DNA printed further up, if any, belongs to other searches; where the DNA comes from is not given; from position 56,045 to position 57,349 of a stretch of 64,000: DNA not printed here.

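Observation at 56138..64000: Unrecognised operon: two tandem FabH-like paralogs, alpha/beta-hydrolase, SDR, double TetR, CoA-transferase and a dedicated ABC importer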

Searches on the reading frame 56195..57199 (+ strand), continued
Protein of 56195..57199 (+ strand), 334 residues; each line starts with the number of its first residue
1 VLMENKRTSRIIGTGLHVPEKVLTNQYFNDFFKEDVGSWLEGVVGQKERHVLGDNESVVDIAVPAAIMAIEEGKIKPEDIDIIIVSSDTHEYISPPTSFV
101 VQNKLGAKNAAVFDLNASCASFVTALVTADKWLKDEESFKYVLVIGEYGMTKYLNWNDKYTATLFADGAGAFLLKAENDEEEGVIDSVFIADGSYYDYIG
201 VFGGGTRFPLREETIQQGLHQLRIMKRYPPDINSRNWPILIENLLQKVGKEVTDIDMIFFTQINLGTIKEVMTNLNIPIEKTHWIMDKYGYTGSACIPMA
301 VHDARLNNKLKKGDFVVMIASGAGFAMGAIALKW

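Call 18: find_related_loci(query=A1, collection=genome_contigs, flank=10000)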
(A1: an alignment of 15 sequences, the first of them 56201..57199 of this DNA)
Query A1 (332 aa) in genome_contigs; peptide patterns used: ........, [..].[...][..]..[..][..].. (x = any residue, [..] = any of these).
600 stretches matched a pattern (row limit reached: there are more); 592 encode a relative of the query (tblastn E <= 1e-3); the best 80 are kept; 80 distinct loci.
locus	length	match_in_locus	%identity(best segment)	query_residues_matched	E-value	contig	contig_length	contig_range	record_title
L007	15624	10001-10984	59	1-331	5e-135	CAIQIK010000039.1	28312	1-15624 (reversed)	MAG: uncultured Caldiserica bacterium isolate AlinenSedimentsD1_bin-0135 genome assembly, contig: bin-0135:39/50, whole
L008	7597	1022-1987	60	7-331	9e-134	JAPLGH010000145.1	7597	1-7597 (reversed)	MAG: Caldiserica bacterium isolate LacPavin_0419_WC70L_MAG_58_14 LacPavin_0419_WC70L_scaffold_306801, whole genome shotg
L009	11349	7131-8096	61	7-331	1e-133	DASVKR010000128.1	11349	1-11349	MAG TPA_asm: Candidatus Cryosericum sp. isolate SMAG_U3051 k141_542053, whole genome shotgun sequence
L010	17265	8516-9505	51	2-332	8e-118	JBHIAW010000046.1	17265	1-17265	MAG: bacterium isolate K_2_bin.52 NODE_1537_length_17265_cov_11.742417, whole genome shotgun sequence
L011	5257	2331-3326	47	1-332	2e-111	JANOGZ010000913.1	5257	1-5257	MAG: Pyrinomonadaceae bacterium isolate SOY_64_concoct_390 SOY_64_k141_3076058, whole genome shotgun sequence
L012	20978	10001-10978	50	7-332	3e-111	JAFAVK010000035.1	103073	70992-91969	MAG: Acidobacteriota bacterium isolate CP_BM_RX_34 BM_RX_k147_8582459, whole genome shotgun sequence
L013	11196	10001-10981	48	4-332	1e-110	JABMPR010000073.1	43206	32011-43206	MAG: bacterium isolate bin.398 k141_1560505, whole genome shotgun sequence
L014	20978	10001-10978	49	7-332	4e-109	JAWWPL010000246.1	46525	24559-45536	MAG: Blastocatellia bacterium isolate BP_37 scaffold_3457506, whole genome shotgun sequence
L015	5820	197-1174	49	7-332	1e-108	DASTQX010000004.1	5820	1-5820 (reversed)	MAG TPA_asm: Pyrinomonadaceae bacterium isolate SMAG_U2236 k141_1086, whole genome shotgun sequence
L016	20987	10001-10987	48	5-332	2e-107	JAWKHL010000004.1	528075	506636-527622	MAG: Pyrinomonadaceae bacterium isolate BC1.148 BC1.148.fa-4, whole genome shotgun sequence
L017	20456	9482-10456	46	7-332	9e-107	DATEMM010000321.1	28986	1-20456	MAG TPA_asm: Pyrinomonadaceae bacterium isolate SMAG_U8942 k141_2564060, whole genome shotgun sequence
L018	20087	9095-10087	49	5-332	2e-106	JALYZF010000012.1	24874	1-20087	MAG: Acidobacteriota bacterium isolate KAP bin58 SD1490-92_k127_980552, whole genome shotgun sequence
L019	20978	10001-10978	48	7-332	6e-106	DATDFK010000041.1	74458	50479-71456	MAG TPA_asm: Pyrinomonadaceae bacterium isolate SMAG_U224 k141_530861, whole genome shotgun sequence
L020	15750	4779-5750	49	4-332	2e-105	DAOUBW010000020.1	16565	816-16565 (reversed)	MAG TPA_asm: Anaerolineae bacterium isolate H71_754 k91_31168, whole genome shotgun sequence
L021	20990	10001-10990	48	3-332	2e-105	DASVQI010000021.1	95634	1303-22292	MAG TPA_asm: Pyrinomonadaceae bacterium isolate SMAG_U3204 k141_151118, whole genome shotgun sequence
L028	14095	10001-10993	47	2-332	2e-104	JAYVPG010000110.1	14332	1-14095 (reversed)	MAG: Pseudobdellovibrionaceae bacterium isolate GL72_DN_metabat_34 GL72_DN_metabat_34_109, whole genome shotgun sequence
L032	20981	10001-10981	47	4-332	7e-104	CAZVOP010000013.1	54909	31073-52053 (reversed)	MAG TPA_asm: uncultured Pseudobdellovibrionaceae bacterium isolate SRP193066_co1_19 genome assembly, contig: NODE_659_le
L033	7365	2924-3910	48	5-332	6e-104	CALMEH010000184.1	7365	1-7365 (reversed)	MAG TPA_asm: uncultured Acidobacteria bacterium isolate SRR2107211_bin.18_CONCOCT_v1.1_MAG genome assembly, contig: ERZ7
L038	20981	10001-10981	45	5-332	1e-103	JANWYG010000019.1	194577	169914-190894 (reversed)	MAG: Blastocatellia bacterium isolate SKYG65 k141_184179, whole genome shotgun sequence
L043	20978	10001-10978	48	7-332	6e-103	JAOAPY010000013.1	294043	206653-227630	MAG: Acidobacteria bacterium isolate RYN_26 scaffold_621137, whole genome shotgun sequence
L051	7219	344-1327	46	4-332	4e-102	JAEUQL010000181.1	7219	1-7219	MAG: Blastocatellia bacterium isolate new MAG-250 NODE_181_length_7219_cov_3.236208, whole genome shotgun sequence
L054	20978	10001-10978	46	7-332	9e-102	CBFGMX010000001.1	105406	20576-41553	MAG TPA_asm: uncultured bacterium isolate SRR29873488_binner23_Refined_1 genome assembly, contig: ERZ27315275.5, whole g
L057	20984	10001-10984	47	4-332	2e-101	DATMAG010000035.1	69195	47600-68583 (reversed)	MAG TPA_asm: Blastocatellia bacterium isolate SMAG_U13319 k141_367035, whole genome shotgun sequence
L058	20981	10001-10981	47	5-332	2e-101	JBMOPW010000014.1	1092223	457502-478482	MAG: Candidatus Zhuqueibacterota bacterium isolate Betzabe_MAG138 MAG138_14, whole genome shotgun sequence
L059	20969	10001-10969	45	9-332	1e-101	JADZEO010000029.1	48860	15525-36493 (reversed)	MAG: Bdellovibrionales bacterium isolate SJ826 c_000000211012, whole genome shotgun sequence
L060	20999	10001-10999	47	5-332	2e-101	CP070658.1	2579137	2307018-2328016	MAG: Candidatus Thorarchaeota archaeon isolate bin8 chromosome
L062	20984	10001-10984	49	2-332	6e-101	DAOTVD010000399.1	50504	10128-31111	MAG TPA_asm: Anaerolineae bacterium isolate F7_116 k211_1503798, whole genome shotgun sequence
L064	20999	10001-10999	47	5-332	5e-101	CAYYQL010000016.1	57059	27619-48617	MAG TPA_asm: uncultured archaeon isolate SRP141376_co1_28 genome assembly, contig: NODE_1430_length_57059_cov_106.129079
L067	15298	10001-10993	44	1-331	1e-100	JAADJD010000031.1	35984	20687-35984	MAG: Calditrichota bacterium isolate M_MetaBat.96 contig-127_1181, whole genome shotgun sequence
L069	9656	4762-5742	45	5-332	2e-100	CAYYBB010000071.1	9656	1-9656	MAG TPA_asm: uncultured Actinomycetota bacterium isolate SRP093185_co1_77 genome assembly, contig: NODE_5218_length_9656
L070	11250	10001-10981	46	5-332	2e-100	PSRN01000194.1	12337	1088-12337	MAG: Bdellovibrio sp. isolate Amazon FNV 2010 18 1 contig_75_12354994_length_12337_multi_3_in_1_out_1, whole genome shot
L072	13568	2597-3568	44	9-332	3e-100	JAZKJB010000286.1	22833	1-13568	MAG: Bdellovibrionota bacterium isolate ADI_DC_SW_02_SPN_11032020-bin079_1 DCSW02SPN_B079_1_000000000286, whole genome s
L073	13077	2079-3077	47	5-332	3e-100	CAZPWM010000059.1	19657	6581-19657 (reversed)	MAG TPA_asm: uncultured archaeon isolate SRP214966_co4_397 genome assembly, contig: NODE_2261_length_19657_cov_5.537343,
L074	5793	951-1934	46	3-331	3e-100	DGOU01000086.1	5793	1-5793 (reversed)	MAG TPA_asm: Lutibacter sp. UBA4458 UBA4458_contig_129527, whole genome shotgun sequence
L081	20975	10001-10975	48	5-332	3e-99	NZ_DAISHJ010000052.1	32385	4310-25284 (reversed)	MAG: Aggregatilinea sp. isolate CTOTU56 NODE_583_length_32385_cov_4.309032, whole genome shotgun sequence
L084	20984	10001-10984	45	5-332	3e-99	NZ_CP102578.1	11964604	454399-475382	Archangium gephyra strain SDU49 chromosome, complete genome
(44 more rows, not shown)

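Call 25: search_protein_families(library=ncbifam, max_evalue=1e-10, proteins=[L012:9173-9967:+, L012:11291-13078:+, L012:13095-13988:+, L028:10998-12494:+, L060:11057-12664:+, L060:9078-9944:+, L028:7362-8126:-, L028:8107-9126:-])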
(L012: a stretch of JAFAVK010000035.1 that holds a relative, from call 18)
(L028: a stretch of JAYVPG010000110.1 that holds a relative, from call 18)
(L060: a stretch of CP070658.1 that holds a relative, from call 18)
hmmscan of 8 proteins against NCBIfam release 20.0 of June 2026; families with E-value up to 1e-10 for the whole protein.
L012:9173-9967:+ (264 aa): 26 families (the best 25 are shown)
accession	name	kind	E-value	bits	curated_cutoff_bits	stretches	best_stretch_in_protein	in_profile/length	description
NF051488.1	bifunc_PcaDC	exception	8.3e-47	160.1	390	1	16-263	7-251/375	bifunctional 3-oxoadipate enol-lactonase/4-carboxymuconolactone decarboxylase PcaDC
TIGR02427.1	protocat_pcaD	equivalog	7.4e-45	153.3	255.85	1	11-262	2-250/251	3-oxoadipate enol-lactonase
NF051487.1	bifunc_PcaCD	exception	4.8e-38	131.3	430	1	18-263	171-412/413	bifunctional 4-carboxymuconolactone decarboxylase/3-oxoadipate enol-lactonase PcaCD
TIGR03611.1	RutD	equivalog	5.8e-35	120.9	238.5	1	9-262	3-255/258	pyrimidine utilization protein D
TIGR03343.1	biphenyl_bphD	equivalog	1.1e-26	93.6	462.15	1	7-262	18-280/282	2-hydroxy-6-oxo-6-phenylhexa-2,4-dienoate hydrolase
TIGR02240.1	PHA_depoly_arom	equivalog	2.7e-25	89.3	250.6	1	20-262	26-263/276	poly(3-hydroxyalkanoate) depolymerase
NF053683.1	esterase_mleBRB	exception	6.9e-25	88.2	585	1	5-255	7-269/280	BRB family alpha/beta fold macrolide esterase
NF011457.0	PRK14875.1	equivalog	3.3e-24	85.6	307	1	5-118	116-231/372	acetoin dehydrogenase dihydrolipoyllysine-residue acetyltransferase subunit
TIGR01738.1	bioH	equivalog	5e-23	82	206.95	1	19-262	3-245/245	pimeloyl-ACP methyl ester esterase BioH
NF052610.1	macro_16_ester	equivalog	6.6e-23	81.5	420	1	22-258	26-276/281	alpha/beta fold macrolide esterase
NF045632.1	hydroxlase_HsaD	equivalog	1.1e-22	80.4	400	1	7-263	20-289/290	4,5:9,10-diseco-3-hydroxy-5,9,17-trioxoandrosta-1(10),2-diene-4-oate hydrolase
NF050089.1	i_nPHAscl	equivalog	1.2e-20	73.8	300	1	11-150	9-148/288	intracellular short-chain-length polyhydroxyalkanoate depolymerase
TIGR03056.1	bchO_mg_che_rel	equivalog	4.6e-19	68.5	172.55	1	3-114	10-124/278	alpha/beta fold hydrolase BchO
NF053693.1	esterase_mleCBF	exception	2e-18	66.8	564.5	1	45-260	50-276/279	CBF family alpha/beta fold macrolide esterase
NF053684.1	esterase_mleBCA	exception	5.4e-18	65.1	570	1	48-260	54-279/281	BCA family alpha/beta fold macrolide esterase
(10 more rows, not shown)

L012:11291-13078:+ (595 aa): 79 families (the best 25 are shown)
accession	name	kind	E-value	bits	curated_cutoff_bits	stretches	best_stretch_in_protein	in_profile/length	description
NF038343.1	ligase_FadD11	exception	3.4e-112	375.8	950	1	21-595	16-582/585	fatty acid--CoA ligase FadD11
NF004837.0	PRK06187.1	subfamily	1.3e-66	225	476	2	3-281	7-276/531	long-chain-fatty-acid--CoA ligase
NF041592.1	carboxyl_red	equivalog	1e-48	165.8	1300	1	30-532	74-572/1160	carboxylic acid reductase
NF005714.0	PRK07529.1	subfamily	3.5e-47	161.1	632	2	345-491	340-506/640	acyl-CoA synthetase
NF005801.1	PRK07656.1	equivalog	3.4e-45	154.6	657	2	345-493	281-436/500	FadD3 family acyl-CoA ligase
NF004114.0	PRK05605.1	equivalog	1.1e-42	146.1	766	1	345-523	340-536/575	long-chain-fatty-acid--CoA ligase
TIGR01923.1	menE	equivalog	1.3e-41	142.9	330.15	2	350-493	231-381/442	o-succinylbenzoate--CoA ligase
NF005702.0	PRK07514.1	subfamily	3.1e-41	141.3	558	2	343-492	270-432/506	malonyl-CoA synthase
NF009233.0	PRK12583.1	subfamily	2.8e-40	138.2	832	2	6-230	20-253/558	fatty acid CoA ligase family protein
NF006182.0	PRK08316.1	subfamily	3.2e-39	134.8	663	2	34-252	37-245/523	fatty acyl-CoA synthetase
NF006181.0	PRK08314.1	subfamily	6e-38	130.4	705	2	35-246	51-272/563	long-chain-fatty-acid--CoA ligase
NF006020.0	PRK08162.1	subfamily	1.8e-36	125.6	677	2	410-491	390-470/545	acyl-CoA synthetase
NF004822.0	PRK06178.1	equivalog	3.1e-36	125.1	782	2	407-512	416-524/571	acyl-CoA synthetase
NF002966.0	PRK03640.1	equivalog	4.5e-36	124.5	556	1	340-493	251-415/483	o-succinylbenzoate--CoA ligase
NF005858.0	PRK07787.1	subfamily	6.2e-35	120.5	575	1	60-494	48-408/471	acyl-CoA synthetase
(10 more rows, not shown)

L012:13095-13988:+ (297 aa): 23 families
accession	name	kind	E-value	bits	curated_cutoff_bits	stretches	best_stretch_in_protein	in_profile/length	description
NF045632.1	hydroxlase_HsaD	equivalog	4.6e-44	150.5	400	1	40-296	16-289/290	4,5:9,10-diseco-3-hydroxy-5,9,17-trioxoandrosta-1(10),2-diene-4-oate hydrolase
NF011457.0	PRK14875.1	equivalog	2.4e-42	145.2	307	1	28-296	102-370/372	acetoin dehydrogenase dihydrolipoyllysine-residue acetyltransferase subunit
TIGR02427.1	protocat_pcaD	equivalog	1.7e-30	106.2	255.85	1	53-156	10-113/251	3-oxoadipate enol-lactonase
TIGR03343.1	biphenyl_bphD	equivalog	2.2e-30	105.8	462.15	1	47-296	21-281/282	2-hydroxy-6-oxo-6-phenylhexa-2,4-dienoate hydrolase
NF051488.1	bifunc_PcaDC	exception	1.3e-28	100.2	390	1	55-296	11-251/375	bifunctional 3-oxoadipate enol-lactonase/4-carboxymuconolactone decarboxylase PcaDC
NF050089.1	i_nPHAscl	equivalog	8.8e-26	90.6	300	1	45-157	6-119/288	intracellular short-chain-length polyhydroxyalkanoate depolymerase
NF052614.1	AB_fold_OlsI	equivalog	9.7e-26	90.9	385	1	53-296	14-256/272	ornithine lipid biosynthesis O-acyltransferase OlsI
NF002938.0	PRK03592.1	equivalog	3.4e-25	89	241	1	38-156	12-130/298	haloalkane dehalogenase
NF051487.1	bifunc_PcaCD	exception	9.2e-25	87.6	430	1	56-296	172-412/413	bifunctional 4-carboxymuconolactone decarboxylase/3-oxoadipate enol-lactonase PcaCD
TIGR01250.1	pro_imino_pep_2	subfamily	2.3e-23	83.2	167.65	1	51-182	20-157/288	proline iminopeptidase-family hydrolase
TIGR03611.1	RutD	equivalog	2.5e-23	82.7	238.5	1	55-155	12-113/258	pyrimidine utilization protein D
TIGR03695.1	menH_SHCHC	equivalog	3.5e-21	75.8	208.55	1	56-155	2-104/252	2-succinyl-6-hydroxy-2,4-cyclohexadiene-1-carboxylate synthase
TIGR01738.1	bioH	equivalog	7.5e-21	74.9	206.95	1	55-294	2-244/245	pimeloyl-ACP methyl ester esterase BioH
TIGR03056.1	bchO_mg_che_rel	equivalog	3.5e-18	65.6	172.55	1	53-154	23-127/278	alpha/beta fold hydrolase BchO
NF058580.1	lipase_V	equivalog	1.1e-16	61.2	300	1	52-274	21-218/230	EstV family lipase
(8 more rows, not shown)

L028:10998-12494:+ (498 aa): 104 families (the best 25 are shown)
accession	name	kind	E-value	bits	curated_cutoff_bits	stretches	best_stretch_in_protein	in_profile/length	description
NF005307.0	PRK06839.1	equivalog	2.8e-147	491.3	748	1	7-494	7-490/496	o-succinylbenzoate--CoA ligase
NF004837.0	PRK06187.1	subfamily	6.6e-135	450.3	476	1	8-494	14-519/531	long-chain-fatty-acid--CoA ligase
NF006182.0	PRK08316.1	subfamily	1e-118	397.1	663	1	6-494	15-514/523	fatty acyl-CoA synthetase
NF052269.1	Staph_lig_FadD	equivalog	5.8e-118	394.4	650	1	4-494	2-490/499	long-chain-fatty-acid--CoA ligase FadD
NF002966.0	PRK03640.1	equivalog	1.9e-108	363.1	556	1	5-495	5-478/483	o-succinylbenzoate--CoA ligase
NF006572.0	PRK09088.1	equivalog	3.1e-108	362.5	696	1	12-495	11-485/491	acyl-CoA synthetase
NF009233.0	PRK12583.1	subfamily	5.6e-102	341.9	832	2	144-494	192-547/558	fatty acid CoA ligase family protein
NF005702.0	PRK07514.1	subfamily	8.2e-101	337.8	558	1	17-493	18-496/506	malonyl-CoA synthase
NF004114.0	PRK05605.1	equivalog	1.8e-97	327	766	1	145-493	213-565/575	long-chain-fatty-acid--CoA ligase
NF005676.0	PRK07470.1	equivalog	5.7e-95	318.9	774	1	8-494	26-526/544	acyl-CoA synthetase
NF004797.0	PRK06145.1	equivalog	6.7e-95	318.3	850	1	10-493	10-491/499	acyl-CoA synthetase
NF006181.0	PRK08314.1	subfamily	1e-94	317.8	705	2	141-493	192-550/563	long-chain-fatty-acid--CoA ligase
NF005857.1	PRK07786.1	exception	1.9e-94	317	733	1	7-493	14-508/513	fatty-acid--CoA ligase FadD5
NF005801.1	PRK07656.1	equivalog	4.8e-94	315.8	657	1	16-493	15-499/500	FadD3 family acyl-CoA ligase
TIGR01923.1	menE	equivalog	7.7e-93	311.7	330.15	1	31-492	1-441/442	o-succinylbenzoate--CoA ligase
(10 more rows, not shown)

L060:11057-12664:+ (535 aa): 101 families (the best 25 are shown)
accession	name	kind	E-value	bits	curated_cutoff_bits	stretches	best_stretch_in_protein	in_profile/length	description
NF004837.0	PRK06187.1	subfamily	8e-135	450.1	476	1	35-527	27-526/531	long-chain-fatty-acid--CoA ligase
NF005307.0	PRK06839.1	equivalog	8e-118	394.2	748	1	20-521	8-491/496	o-succinylbenzoate--CoA ligase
NF006182.0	PRK08316.1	subfamily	4.1e-117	391.8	663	1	28-526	25-520/523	fatty acyl-CoA synthetase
NF052269.1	Staph_lig_FadD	equivalog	8.9e-112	374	650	1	16-521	2-491/499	long-chain-fatty-acid--CoA ligase FadD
NF006572.0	PRK09088.1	equivalog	8.1e-100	334.8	696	1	21-523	8-487/491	acyl-CoA synthetase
NF005702.0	PRK07514.1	subfamily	1.6e-98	330.3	558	1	27-524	15-501/506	malonyl-CoA synthase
NF006181.0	PRK08314.1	subfamily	1.3e-97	327.4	705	2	134-524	162-555/563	long-chain-fatty-acid--CoA ligase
NF005676.0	PRK07470.1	equivalog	1.5e-93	314.3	774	1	18-529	24-535/544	acyl-CoA synthetase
NF009233.0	PRK12583.1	subfamily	1.1e-89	301.4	832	1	26-521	30-548/558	fatty acid CoA ligase family protein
NF002966.0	PRK03640.1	equivalog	3.2e-89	299.7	556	1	15-522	3-479/483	o-succinylbenzoate--CoA ligase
NF005801.1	PRK07656.1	equivalog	3.5e-89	299.7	657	1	30-520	17-500/500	FadD3 family acyl-CoA ligase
NF005857.1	PRK07786.1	exception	1.6e-88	297.5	733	1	16-524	11-513/513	fatty-acid--CoA ligase FadD5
NF004114.0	PRK05605.1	equivalog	2.2e-88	297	766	1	151-526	193-572/575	long-chain-fatty-acid--CoA ligase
NF005220.0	PRK06710.1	equivalog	8.7e-86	288.2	1116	1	176-523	206-553/563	long-chain-fatty-acid--CoA ligase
NF006523.0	PRK08974.1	equivalog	5.8e-85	285.5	884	2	176-523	206-553/561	long-chain-fatty-acid--CoA ligase FadD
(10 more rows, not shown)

L060:9078-9944:+ (288 aa): 27 families (the best 25 are shown)
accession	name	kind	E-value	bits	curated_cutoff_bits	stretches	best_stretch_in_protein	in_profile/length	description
TIGR02427.1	protocat_pcaD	equivalog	2.4e-41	141.8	255.85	1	14-271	2-250/251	3-oxoadipate enol-lactonase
NF051488.1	bifunc_PcaDC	exception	5.2e-40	137.7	390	1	15-275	3-254/375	bifunctional 3-oxoadipate enol-lactonase/4-carboxymuconolactone decarboxylase PcaDC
NF052610.1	macro_16_ester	equivalog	1.3e-35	123.1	420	1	9-269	8-278/281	alpha/beta fold macrolide esterase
TIGR03611.1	RutD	equivalog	2.3e-30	105.8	238.5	1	16-272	3-256/258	pyrimidine utilization protein D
NF051487.1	bifunc_PcaCD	exception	1.9e-29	103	430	1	19-272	167-412/413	bifunctional 4-carboxymuconolactone decarboxylase/3-oxoadipate enol-lactonase PcaCD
NF041759.1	mac_hydro_EstT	equivalog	8.8e-29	100.5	450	1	10-271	8-277/278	macrolide hydrolase EstT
NF053683.1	esterase_mleBRB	exception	5e-27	95.2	585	1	9-273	8-278/280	BRB family alpha/beta fold macrolide esterase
TIGR02240.1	PHA_depoly_arom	equivalog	5.2e-27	94.9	250.6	1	20-274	21-266/276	poly(3-hydroxyalkanoate) depolymerase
NF011457.0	PRK14875.1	equivalog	7.7e-26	90.9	307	1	7-123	115-231/372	acetoin dehydrogenase dihydrolipoyllysine-residue acetyltransferase subunit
NF033124.1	estX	equivalog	2e-24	86.2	600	1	11-123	10-127/280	macrolide esterase EstX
NF053684.1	esterase_mleBCA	exception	8.8e-24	84.1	570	1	9-267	8-277/281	BCA family alpha/beta fold macrolide esterase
TIGR01250.1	pro_imino_pep_2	subfamily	1.3e-23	84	167.65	1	8-271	8-287/288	proline iminopeptidase-family hydrolase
NF053693.1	esterase_mleCBF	exception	4.3e-23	82.1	564.5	1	9-268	8-275/279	CBF family alpha/beta fold macrolide esterase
NF050089.1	i_nPHAscl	equivalog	1.5e-22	80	300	1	23-178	17-171/288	intracellular short-chain-length polyhydroxyalkanoate depolymerase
TIGR03343.1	biphenyl_bphD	equivalog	3.5e-22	78.9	462.15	1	10-271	18-280/282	2-hydroxy-6-oxo-6-phenylhexa-2,4-dienoate hydrolase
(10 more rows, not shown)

L028:7362-8126:- (254 aa): 10 families
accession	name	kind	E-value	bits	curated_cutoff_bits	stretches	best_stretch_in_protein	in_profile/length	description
NF051488.1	bifunc_PcaDC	exception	1.1e-26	93.9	390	1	46-253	40-249/375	bifunctional 3-oxoadipate enol-lactonase/4-carboxymuconolactone decarboxylase PcaDC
TIGR02427.1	protocat_pcaD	equivalog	1.1e-26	93.8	255.85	1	46-254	41-250/251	3-oxoadipate enol-lactonase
NF050089.1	i_nPHAscl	equivalog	1.3e-23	83.5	300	1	13-129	18-129/288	intracellular short-chain-length polyhydroxyalkanoate depolymerase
TIGR03611.1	RutD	equivalog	4.8e-21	75.3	238.5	0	14-115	14-111/258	pyrimidine utilization protein D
NF051487.1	bifunc_PcaCD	exception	6.8e-19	68.2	430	1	48-254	202-411/413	bifunctional 4-carboxymuconolactone decarboxylase/3-oxoadipate enol-lactonase PcaCD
NF011457.0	PRK14875.1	equivalog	2.8e-17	62.7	307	1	6-250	125-365/372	acetoin dehydrogenase dihydrolipoyllysine-residue acetyltransferase subunit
TIGR03695.1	menH_SHCHC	equivalog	5.2e-16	58.8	208.55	0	16-114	5-101/252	2-succinyl-6-hydroxy-2,4-cyclohexadiene-1-carboxylate synthase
NF052610.1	macro_16_ester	equivalog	1.5e-14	54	420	0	13-115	23-125/281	alpha/beta fold macrolide esterase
TIGR01738.1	bioH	equivalog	2.8e-14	53.3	206.95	0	179-251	170-242/245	pimeloyl-ACP methyl ester esterase BioH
TIGR03056.1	bchO_mg_che_rel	equivalog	1.6e-11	43.8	172.55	0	53-252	65-275/278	alpha/beta fold hydrolase BchO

L028:8107-9126:- (339 aa): 1 family
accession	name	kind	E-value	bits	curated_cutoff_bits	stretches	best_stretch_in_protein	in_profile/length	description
NF050089.1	i_nPHAscl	equivalog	5.6e-11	42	300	1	39-151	12-116/288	intracellular short-chain-length polyhydroxyalkanoate depolymerase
